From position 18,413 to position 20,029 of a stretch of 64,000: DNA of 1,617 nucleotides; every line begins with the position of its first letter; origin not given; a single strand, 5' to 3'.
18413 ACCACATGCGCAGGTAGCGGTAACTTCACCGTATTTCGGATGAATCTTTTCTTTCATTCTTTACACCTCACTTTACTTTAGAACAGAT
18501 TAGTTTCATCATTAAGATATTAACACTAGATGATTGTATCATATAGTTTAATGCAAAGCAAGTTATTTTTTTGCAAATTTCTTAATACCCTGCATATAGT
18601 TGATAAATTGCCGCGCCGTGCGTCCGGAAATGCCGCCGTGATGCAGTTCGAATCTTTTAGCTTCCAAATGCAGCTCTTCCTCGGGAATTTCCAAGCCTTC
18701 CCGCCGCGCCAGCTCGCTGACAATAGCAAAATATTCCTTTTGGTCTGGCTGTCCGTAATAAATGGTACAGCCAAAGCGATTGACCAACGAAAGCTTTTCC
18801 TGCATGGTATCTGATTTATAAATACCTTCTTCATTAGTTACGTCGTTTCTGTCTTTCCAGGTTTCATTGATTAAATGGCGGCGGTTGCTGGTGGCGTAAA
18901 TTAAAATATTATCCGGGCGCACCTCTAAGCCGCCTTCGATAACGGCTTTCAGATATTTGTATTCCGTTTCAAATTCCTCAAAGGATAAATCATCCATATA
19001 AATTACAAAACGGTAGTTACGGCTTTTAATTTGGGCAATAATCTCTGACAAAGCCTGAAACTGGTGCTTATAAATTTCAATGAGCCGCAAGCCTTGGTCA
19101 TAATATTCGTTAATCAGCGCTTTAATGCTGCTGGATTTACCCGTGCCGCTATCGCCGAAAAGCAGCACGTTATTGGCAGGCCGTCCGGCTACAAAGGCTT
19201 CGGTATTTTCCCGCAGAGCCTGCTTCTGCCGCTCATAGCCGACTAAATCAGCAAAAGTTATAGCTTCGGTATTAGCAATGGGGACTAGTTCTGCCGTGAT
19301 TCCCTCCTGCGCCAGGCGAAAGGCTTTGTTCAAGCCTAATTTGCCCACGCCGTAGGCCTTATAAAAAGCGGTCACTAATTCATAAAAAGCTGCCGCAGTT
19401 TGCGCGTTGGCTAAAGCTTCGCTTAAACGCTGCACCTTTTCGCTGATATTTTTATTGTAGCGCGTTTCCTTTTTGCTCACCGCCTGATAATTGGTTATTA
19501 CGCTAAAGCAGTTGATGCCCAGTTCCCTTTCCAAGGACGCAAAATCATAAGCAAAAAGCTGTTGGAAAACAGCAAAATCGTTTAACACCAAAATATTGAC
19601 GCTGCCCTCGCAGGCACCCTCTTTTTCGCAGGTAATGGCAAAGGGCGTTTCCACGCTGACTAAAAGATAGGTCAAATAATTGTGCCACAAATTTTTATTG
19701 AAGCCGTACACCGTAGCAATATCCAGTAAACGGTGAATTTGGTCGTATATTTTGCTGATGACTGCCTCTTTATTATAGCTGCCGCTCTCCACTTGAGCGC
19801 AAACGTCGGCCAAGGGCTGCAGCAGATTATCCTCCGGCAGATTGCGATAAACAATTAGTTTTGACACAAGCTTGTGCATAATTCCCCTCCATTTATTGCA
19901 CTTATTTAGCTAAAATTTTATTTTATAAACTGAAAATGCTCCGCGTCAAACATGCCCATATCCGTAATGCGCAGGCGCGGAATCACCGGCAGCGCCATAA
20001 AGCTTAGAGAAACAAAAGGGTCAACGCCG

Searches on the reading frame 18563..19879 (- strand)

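Call 68: search_protein_families(library=pfam, proteins=[window:18563-19879:-], max_evalue=0.00001)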
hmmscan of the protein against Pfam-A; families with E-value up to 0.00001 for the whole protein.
window:18563-19879:- (438 aa): 3 families
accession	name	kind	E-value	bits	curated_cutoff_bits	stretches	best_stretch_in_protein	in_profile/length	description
PF05673.19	DUF815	-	7e-95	317.3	23.8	1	185-431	4-247/249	Protein of unknown function (DUF815)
PF13191.12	AAA_16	-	8.9e-08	33.2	32.6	1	212-286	2-74/167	AAA ATPase domain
PF20720.3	nSTAND3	-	3.1e-06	27.4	27.2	1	236-298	18-74/155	Novel STAND NTPase 3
